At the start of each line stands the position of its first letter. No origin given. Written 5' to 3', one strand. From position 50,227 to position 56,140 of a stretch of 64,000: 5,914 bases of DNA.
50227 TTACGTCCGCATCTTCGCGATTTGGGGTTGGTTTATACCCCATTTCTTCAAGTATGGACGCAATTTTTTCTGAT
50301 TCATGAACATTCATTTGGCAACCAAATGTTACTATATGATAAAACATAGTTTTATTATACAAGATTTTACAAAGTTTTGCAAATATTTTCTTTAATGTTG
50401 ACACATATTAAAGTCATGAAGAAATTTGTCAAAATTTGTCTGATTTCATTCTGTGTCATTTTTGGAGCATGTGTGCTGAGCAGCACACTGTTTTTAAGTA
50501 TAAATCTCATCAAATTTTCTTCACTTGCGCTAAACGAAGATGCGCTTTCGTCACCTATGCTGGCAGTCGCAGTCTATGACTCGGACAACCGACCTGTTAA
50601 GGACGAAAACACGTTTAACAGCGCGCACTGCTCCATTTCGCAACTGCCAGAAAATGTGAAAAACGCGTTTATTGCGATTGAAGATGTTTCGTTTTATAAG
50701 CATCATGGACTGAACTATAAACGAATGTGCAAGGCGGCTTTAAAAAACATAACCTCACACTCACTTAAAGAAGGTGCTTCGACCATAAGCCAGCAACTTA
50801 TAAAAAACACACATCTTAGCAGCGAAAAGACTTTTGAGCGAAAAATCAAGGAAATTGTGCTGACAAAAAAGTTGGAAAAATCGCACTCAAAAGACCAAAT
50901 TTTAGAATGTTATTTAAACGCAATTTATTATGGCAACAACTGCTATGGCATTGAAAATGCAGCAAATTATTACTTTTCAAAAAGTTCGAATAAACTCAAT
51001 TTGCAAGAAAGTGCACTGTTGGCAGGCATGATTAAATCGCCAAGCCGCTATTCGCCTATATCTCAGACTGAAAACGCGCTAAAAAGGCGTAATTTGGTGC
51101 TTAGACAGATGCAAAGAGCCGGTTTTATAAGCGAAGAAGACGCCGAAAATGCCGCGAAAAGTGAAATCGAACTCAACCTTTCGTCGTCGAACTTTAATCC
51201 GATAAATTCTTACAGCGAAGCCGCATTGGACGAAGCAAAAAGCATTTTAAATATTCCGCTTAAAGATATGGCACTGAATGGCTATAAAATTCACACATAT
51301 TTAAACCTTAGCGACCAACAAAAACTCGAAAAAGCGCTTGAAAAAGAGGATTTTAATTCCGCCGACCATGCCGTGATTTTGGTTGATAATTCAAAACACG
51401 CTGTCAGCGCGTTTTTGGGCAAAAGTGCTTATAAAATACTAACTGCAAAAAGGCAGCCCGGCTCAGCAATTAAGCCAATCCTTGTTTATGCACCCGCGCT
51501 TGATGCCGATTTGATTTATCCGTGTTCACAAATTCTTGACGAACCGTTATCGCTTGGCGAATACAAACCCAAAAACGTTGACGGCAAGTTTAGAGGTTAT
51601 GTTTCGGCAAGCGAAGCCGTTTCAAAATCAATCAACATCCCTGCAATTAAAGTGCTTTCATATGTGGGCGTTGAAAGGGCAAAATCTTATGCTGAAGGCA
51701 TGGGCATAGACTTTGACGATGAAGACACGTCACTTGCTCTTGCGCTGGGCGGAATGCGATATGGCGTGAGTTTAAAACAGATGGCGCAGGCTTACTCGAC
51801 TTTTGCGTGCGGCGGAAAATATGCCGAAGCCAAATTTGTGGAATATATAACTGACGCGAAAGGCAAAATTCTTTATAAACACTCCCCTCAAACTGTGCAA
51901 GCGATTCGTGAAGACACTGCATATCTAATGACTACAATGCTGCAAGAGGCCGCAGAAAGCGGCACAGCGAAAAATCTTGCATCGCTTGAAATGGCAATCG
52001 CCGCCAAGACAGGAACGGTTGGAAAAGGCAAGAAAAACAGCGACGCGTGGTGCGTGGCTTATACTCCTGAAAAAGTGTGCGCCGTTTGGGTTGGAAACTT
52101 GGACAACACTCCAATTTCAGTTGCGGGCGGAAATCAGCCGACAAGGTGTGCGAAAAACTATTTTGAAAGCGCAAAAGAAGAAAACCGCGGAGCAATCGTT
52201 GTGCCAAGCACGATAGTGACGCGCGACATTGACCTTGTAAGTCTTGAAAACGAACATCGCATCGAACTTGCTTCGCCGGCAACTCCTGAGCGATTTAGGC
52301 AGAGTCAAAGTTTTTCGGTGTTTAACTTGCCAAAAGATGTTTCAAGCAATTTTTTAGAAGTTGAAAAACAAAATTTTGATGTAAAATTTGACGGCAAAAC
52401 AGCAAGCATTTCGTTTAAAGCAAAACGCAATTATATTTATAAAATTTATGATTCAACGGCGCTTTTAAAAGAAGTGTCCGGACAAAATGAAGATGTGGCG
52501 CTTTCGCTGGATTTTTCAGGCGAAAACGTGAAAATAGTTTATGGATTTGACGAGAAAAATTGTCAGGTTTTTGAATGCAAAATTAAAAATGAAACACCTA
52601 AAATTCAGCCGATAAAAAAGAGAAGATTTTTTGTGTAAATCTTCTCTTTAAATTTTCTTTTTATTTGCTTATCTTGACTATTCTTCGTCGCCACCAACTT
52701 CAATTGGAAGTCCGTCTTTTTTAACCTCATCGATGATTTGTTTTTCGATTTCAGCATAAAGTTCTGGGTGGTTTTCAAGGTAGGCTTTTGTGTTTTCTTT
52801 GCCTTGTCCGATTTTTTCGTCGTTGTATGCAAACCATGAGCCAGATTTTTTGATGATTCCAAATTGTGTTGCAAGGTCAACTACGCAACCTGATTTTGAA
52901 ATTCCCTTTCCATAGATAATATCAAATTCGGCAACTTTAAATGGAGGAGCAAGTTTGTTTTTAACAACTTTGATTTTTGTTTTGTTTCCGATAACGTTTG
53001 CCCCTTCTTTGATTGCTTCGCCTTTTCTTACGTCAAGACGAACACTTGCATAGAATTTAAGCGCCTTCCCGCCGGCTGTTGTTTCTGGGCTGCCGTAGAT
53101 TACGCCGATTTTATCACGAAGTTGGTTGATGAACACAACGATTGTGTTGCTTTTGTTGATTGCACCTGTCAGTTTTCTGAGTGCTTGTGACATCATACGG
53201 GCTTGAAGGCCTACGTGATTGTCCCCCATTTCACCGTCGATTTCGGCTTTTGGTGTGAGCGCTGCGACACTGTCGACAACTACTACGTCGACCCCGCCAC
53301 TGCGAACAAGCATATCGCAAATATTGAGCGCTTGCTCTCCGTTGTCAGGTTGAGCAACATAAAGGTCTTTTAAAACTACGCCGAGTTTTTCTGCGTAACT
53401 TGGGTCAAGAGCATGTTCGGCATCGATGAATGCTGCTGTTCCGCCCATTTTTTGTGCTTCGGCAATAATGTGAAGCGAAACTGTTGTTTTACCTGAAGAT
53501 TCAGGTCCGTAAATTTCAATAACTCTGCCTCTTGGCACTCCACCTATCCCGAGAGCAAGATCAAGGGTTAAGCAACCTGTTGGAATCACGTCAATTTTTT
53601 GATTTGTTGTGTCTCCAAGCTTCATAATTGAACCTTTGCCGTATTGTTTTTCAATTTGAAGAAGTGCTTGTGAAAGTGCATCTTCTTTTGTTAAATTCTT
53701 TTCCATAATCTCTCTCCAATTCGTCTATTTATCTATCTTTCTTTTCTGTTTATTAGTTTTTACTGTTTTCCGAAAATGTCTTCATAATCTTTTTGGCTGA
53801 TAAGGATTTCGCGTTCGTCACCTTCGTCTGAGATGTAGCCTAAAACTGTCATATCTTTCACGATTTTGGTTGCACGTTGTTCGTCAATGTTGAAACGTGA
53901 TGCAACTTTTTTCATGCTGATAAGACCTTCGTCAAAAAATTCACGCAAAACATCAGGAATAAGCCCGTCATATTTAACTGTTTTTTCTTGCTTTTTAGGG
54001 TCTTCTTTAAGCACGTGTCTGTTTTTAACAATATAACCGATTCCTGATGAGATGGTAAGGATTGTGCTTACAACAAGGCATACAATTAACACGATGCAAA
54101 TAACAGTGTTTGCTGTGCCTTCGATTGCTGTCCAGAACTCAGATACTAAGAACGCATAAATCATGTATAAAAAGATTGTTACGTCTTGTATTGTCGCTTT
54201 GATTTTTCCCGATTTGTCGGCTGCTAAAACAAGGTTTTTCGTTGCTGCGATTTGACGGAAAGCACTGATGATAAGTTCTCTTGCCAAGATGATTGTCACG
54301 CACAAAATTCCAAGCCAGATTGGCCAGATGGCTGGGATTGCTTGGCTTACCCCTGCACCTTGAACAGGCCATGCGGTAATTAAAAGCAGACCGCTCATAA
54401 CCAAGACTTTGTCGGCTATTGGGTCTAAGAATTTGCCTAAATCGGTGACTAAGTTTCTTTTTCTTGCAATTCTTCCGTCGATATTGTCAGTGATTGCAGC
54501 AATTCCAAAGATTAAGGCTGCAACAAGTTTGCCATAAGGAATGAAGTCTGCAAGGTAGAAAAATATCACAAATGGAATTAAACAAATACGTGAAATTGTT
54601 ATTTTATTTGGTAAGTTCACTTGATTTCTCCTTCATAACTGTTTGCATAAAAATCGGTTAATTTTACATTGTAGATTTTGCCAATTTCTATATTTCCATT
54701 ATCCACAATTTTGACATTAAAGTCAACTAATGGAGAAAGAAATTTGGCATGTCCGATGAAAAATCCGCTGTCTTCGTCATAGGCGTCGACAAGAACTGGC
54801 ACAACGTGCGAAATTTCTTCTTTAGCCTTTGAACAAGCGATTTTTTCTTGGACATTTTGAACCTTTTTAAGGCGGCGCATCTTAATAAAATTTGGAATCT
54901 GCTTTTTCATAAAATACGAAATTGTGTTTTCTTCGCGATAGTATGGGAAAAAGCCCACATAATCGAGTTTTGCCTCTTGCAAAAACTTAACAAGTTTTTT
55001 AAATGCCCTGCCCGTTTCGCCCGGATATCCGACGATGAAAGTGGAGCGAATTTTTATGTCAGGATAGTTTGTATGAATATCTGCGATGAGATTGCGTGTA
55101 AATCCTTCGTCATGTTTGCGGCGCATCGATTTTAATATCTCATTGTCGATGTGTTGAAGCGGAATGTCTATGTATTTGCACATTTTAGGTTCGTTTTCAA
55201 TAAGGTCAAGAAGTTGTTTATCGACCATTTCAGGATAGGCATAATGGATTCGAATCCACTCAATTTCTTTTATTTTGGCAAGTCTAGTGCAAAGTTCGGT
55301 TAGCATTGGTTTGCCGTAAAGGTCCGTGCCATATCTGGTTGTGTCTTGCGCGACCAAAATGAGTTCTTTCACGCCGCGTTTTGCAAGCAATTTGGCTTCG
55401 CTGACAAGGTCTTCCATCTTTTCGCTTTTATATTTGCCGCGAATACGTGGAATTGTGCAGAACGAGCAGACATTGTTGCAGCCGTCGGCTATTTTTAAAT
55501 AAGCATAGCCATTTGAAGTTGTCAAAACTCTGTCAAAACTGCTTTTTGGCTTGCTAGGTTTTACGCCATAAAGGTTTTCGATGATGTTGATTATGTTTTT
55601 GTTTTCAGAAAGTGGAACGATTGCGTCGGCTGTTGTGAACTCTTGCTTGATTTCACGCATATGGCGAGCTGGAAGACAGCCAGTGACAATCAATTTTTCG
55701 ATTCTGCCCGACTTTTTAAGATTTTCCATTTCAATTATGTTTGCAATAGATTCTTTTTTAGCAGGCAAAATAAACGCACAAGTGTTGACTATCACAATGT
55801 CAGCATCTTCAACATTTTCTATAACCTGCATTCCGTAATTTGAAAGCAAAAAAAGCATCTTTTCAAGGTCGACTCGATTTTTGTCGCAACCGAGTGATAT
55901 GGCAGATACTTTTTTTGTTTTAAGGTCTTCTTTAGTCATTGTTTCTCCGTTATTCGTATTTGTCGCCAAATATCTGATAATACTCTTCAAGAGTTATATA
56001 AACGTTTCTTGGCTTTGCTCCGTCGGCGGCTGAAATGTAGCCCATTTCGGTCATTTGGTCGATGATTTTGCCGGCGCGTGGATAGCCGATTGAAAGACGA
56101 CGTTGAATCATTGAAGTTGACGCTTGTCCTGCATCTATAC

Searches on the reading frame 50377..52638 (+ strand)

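Call 83: search_protein_families(library=pfam, proteins=[window:50377-52638:+], max_evalue=0.00001)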
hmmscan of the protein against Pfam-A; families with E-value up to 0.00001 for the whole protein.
window:50377-52638:+ (753 aa): 2 families
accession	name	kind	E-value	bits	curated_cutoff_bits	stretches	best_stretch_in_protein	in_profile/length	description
PF00912.28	Transgly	-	4.5e-64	215.6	27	1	79-246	11-178/178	Transglycosylase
PF00905.27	Transpeptidase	-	1.3e-27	97.2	22.1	1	333-594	3-296/299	Penicillin binding protein transpeptidase domain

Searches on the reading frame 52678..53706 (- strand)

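Call 83: search_protein_families(library=pfam, proteins=[window:52678-53706:-], max_evalue=0.00001)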
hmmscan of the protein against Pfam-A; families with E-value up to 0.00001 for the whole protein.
window:52678-53706:- (342 aa): 4 families
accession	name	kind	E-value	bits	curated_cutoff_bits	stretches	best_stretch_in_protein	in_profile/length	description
PF00154.27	RecA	-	5.9e-140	465.6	27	1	10-270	2-262/262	recA bacterial DNA recombination protein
PF21096.2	RecA_C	-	6.2e-26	90.7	27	1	273-328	1-56/57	RecA C-terminal domain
PF08423.17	Rad51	-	8.9e-09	35.4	22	1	37-232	4-215/244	Rad51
PF06745.19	ATPase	-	4.7e-07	29.8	26.6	0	41-98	1-58/231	KaiC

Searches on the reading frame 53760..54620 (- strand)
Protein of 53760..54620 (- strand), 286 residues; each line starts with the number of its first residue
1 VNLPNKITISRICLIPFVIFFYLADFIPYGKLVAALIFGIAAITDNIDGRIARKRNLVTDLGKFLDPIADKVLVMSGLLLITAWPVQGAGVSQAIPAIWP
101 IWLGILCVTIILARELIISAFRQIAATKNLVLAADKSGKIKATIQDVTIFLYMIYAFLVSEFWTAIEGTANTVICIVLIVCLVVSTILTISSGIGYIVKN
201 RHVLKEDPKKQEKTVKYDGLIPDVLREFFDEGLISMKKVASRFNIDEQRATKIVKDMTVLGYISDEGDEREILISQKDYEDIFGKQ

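Call 83: search_protein_families(library=pfam, proteins=[window:53760-54620:-], max_evalue=0.00001)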
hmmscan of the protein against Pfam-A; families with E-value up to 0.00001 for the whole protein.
window:53760-54620:- (286 aa): 1 family
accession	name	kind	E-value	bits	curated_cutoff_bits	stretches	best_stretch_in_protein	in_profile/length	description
PF01066.26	CDP-OH_P_transf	-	4.3e-34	118.6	22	1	1-169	1-138/152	CDP-alcohol phosphatidyltransferase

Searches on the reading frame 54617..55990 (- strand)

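Call 83: search_protein_families(library=pfam, proteins=[window:54617-55990:-], max_evalue=0.00001)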
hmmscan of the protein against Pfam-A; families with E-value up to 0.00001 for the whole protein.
window:54617-55990:- (457 aa): 3 families
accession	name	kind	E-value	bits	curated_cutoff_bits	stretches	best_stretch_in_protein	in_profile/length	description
PF00919.26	UPF0004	-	4.1e-23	81.7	27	1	27-125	1-97/98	Uncharacterized protein family UPF0004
PF04055.27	Radical_SAM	-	2.9e-22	80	29.5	1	167-337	3-166/166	Radical SAM superfamily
PF18693.7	TRAM_2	-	9e-06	26.2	27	0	396-454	4-60/63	TRAM domain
